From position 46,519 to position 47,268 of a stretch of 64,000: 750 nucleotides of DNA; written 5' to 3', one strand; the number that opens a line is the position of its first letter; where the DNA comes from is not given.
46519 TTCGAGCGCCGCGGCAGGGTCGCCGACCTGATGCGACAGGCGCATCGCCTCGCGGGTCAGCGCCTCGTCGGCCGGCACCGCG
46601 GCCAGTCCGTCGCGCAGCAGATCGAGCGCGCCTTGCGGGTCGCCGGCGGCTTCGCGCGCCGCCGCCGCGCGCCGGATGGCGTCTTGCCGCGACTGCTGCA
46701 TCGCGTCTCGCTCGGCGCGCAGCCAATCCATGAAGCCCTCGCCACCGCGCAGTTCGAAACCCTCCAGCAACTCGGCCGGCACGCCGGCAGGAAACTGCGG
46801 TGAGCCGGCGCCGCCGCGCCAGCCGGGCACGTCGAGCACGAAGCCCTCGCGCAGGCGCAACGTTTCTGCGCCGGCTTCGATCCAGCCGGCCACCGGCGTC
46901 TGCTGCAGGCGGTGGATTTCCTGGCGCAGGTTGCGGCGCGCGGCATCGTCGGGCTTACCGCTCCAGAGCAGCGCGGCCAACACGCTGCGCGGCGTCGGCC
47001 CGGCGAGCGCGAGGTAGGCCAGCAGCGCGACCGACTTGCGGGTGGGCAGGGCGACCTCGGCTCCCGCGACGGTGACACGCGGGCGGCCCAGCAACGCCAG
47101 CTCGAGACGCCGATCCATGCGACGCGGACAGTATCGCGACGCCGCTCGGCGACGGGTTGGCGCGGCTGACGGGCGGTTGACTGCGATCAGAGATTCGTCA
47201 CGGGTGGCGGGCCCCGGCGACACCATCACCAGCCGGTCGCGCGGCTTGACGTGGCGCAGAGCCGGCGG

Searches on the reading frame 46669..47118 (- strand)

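Call 17: search_protein_families(library=pfam, proteins=[window:46669-47118:-], max_evalue=0.1)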
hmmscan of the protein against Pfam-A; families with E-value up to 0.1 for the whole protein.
window:46669-47118:- (150 aa): 1 family
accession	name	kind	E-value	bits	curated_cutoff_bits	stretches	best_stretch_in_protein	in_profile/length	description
PF22011.2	DUF6931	-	0.024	15.2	27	1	21-80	19-84/145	Family of unknown function (DUF6931)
